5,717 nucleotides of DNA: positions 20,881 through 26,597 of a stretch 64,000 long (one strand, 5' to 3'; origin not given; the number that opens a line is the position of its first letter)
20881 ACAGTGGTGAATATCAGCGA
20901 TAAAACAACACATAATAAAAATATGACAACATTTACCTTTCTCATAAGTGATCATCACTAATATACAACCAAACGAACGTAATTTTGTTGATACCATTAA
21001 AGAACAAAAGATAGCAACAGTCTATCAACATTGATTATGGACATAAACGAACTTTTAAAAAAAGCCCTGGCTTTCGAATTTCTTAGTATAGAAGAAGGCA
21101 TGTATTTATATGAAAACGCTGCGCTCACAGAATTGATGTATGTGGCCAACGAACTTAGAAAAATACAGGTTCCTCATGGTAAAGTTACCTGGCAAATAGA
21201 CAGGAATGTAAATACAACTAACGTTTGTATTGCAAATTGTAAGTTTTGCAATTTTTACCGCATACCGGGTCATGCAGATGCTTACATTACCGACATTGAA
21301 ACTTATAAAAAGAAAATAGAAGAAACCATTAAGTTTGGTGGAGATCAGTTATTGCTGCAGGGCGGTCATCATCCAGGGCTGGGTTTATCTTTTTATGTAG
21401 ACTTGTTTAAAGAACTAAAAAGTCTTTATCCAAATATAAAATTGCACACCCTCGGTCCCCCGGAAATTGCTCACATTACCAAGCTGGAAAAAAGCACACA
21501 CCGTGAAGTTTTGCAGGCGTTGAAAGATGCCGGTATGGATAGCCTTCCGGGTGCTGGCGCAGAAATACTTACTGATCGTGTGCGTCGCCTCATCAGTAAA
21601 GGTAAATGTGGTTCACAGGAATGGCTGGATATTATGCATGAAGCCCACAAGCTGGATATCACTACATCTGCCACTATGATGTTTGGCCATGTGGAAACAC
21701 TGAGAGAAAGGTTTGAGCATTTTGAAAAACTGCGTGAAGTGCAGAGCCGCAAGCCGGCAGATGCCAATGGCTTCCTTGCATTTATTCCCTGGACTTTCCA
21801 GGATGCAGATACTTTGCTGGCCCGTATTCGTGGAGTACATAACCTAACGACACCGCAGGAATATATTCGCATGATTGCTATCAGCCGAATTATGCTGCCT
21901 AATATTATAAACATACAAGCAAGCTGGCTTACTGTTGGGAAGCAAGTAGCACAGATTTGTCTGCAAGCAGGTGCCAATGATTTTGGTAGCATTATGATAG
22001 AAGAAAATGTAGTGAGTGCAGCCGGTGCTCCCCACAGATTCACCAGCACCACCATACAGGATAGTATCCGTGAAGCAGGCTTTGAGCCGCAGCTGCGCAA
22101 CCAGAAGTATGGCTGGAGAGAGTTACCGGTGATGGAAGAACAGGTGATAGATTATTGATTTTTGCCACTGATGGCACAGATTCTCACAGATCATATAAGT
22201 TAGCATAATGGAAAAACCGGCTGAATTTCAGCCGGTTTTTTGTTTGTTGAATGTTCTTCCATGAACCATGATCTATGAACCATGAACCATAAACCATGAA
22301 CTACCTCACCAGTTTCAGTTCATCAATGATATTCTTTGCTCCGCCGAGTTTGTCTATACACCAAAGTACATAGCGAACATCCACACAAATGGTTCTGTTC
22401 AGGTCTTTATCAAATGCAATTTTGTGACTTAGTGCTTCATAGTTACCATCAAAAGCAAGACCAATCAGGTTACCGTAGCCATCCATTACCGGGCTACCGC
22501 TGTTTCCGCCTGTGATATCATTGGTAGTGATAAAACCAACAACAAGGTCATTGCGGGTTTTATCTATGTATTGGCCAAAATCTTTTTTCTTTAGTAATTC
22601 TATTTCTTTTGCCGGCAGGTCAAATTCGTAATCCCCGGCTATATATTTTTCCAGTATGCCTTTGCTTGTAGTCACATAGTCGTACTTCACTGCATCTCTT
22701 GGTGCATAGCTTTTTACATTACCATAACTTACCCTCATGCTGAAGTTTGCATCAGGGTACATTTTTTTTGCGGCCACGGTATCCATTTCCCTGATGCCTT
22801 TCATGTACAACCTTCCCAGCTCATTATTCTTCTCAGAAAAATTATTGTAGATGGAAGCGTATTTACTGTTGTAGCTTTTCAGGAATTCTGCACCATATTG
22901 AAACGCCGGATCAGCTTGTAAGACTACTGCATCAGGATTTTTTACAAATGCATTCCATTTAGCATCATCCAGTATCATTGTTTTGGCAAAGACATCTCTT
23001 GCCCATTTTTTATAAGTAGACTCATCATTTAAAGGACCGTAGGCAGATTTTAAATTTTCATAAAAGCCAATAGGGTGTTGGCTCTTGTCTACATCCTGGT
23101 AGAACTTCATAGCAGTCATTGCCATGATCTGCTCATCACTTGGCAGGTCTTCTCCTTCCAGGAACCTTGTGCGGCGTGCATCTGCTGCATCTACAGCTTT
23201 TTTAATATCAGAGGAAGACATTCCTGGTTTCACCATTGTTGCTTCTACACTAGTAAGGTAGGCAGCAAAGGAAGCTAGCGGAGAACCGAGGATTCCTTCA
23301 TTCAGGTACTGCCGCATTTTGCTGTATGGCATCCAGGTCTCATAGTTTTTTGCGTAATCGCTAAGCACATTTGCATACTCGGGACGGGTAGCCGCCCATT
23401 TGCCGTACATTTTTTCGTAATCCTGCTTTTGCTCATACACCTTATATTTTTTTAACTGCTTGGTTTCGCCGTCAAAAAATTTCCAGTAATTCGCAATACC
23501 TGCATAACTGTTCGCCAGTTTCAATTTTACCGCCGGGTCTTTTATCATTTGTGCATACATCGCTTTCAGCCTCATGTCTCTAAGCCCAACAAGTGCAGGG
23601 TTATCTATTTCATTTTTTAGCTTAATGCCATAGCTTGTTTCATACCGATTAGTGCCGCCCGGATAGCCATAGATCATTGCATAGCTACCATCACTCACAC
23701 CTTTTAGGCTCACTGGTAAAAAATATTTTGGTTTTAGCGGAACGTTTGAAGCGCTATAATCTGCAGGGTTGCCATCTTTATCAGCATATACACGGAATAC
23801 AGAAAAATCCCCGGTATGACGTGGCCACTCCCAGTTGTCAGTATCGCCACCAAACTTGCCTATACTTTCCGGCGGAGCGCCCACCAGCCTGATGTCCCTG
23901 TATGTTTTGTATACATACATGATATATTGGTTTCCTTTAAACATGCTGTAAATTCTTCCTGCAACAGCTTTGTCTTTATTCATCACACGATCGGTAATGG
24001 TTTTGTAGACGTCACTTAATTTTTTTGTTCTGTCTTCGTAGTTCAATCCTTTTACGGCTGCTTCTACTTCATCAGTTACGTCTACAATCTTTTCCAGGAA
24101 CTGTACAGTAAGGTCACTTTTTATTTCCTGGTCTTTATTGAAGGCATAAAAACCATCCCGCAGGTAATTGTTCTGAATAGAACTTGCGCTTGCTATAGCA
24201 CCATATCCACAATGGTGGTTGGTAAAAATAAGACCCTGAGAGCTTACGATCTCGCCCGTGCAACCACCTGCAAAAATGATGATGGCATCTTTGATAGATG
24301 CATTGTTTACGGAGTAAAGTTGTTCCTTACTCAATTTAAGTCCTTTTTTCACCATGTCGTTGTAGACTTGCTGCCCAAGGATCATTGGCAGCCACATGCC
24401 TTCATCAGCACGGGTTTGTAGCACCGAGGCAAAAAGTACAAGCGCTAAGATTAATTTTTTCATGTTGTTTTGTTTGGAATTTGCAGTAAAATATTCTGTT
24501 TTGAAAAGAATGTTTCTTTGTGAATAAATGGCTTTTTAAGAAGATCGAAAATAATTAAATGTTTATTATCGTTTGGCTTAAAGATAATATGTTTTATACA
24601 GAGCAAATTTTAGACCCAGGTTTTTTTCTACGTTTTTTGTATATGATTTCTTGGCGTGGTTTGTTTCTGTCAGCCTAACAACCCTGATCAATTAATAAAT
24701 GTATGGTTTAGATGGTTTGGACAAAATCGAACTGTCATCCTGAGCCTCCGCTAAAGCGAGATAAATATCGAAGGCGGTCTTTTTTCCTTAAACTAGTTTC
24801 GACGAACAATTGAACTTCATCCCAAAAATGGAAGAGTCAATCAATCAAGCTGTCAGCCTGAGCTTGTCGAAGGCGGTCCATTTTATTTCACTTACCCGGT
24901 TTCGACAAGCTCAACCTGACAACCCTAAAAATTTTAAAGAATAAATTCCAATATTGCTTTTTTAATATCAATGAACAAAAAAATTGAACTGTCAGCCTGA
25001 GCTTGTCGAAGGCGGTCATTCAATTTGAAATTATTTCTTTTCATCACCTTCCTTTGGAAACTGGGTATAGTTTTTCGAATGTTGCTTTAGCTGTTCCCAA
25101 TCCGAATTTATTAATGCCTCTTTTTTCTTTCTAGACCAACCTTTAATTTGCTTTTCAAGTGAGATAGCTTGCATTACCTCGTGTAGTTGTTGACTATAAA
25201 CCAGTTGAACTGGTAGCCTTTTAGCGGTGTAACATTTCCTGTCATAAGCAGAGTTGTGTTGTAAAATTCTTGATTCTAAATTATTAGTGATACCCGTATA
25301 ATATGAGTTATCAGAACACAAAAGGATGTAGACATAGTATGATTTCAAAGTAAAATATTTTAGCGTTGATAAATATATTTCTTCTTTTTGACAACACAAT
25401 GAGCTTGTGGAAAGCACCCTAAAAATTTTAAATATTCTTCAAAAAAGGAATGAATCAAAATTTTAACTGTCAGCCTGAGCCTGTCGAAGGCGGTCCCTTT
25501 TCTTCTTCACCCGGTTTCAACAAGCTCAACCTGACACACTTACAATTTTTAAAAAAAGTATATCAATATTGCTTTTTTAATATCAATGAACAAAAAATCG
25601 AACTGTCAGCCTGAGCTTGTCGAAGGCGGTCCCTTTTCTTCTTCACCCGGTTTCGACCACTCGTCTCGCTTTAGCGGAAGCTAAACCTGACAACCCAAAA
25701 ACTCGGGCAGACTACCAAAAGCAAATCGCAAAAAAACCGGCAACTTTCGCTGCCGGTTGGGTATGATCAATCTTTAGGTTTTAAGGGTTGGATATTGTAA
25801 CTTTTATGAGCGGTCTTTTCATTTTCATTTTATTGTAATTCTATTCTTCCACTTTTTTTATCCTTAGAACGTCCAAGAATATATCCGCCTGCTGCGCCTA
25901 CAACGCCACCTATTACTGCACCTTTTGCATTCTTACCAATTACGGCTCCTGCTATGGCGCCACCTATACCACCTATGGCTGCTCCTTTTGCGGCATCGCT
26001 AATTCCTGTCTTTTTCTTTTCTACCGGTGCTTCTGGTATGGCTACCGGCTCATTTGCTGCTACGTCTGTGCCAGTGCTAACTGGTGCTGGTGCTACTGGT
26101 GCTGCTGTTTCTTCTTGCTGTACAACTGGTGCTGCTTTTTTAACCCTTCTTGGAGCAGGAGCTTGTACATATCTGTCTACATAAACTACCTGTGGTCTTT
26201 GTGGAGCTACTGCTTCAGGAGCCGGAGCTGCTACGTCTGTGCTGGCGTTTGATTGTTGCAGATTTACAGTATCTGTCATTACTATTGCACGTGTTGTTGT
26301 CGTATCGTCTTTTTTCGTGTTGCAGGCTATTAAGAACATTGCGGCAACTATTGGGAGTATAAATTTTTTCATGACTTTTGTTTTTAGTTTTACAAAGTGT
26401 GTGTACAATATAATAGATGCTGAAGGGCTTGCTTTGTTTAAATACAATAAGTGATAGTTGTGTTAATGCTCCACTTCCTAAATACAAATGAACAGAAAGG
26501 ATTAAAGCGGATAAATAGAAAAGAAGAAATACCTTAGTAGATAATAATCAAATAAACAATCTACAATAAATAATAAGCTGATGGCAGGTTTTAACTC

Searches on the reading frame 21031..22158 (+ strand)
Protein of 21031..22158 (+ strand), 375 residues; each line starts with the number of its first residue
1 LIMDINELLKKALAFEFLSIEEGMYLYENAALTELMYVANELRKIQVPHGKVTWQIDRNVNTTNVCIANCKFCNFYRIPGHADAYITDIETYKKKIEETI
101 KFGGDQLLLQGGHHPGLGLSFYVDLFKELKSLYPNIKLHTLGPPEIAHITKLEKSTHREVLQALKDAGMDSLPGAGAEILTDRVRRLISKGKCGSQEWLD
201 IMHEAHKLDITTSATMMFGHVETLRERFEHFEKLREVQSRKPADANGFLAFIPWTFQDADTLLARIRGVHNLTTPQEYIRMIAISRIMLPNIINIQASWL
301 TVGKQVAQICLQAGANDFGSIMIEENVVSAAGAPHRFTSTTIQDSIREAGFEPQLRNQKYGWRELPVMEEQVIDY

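Call 44: search_protein_families(library=pfam, max_evalue=0.000001, proteins=[window:21031-22158:+])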
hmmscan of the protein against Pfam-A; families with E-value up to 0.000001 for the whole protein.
window:21031-22158:+ (375 aa): 2 families
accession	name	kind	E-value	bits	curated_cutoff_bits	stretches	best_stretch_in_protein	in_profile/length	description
PF19288.4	CofH_C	-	1.6e-68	228.7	27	1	246-366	2-122/125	CofH/MqnC C-terminal region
PF04055.27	Radical_SAM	-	1.3e-19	71.4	29.5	1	60-233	1-165/166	Radical SAM superfamily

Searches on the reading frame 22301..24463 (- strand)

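Call 44: search_protein_families(library=pfam, max_evalue=0.000001, proteins=[window:22301-24463:-])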
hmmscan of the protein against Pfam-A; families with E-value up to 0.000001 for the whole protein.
window:22301-24463:- (720 aa): 1 family
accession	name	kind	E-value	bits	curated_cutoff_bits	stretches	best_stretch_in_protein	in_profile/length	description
PF10459.15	Peptidase_S46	-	5.5e-213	710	22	1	19-717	1-697/698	Peptidase S46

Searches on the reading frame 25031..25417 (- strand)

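Call 45: search_protein_families(library=pfam, max_evalue=0.000001, proteins=[window:25031-25417:-])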
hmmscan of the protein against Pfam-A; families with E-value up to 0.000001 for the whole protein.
window:25031-25417:- (128 aa): 1 family
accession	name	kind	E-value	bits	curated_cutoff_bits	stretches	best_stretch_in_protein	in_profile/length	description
PF01541.30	GIY-YIG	-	7.9e-18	65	22.6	1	27-99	2-76/78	GIY-YIG catalytic domain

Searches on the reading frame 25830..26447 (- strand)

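Call 45: search_protein_families(library=pfam, max_evalue=0.000001, proteins=[window:25830-26447:-])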
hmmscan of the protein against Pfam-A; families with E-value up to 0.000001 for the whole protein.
window:25830-26447:- (205 aa): 1 family
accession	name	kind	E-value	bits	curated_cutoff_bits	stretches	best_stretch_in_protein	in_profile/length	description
PF13441.11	Gly-zipper_YMGG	-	6.1e-08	32.7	28.9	1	151-193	2-44/45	YMGG-like Gly-zipper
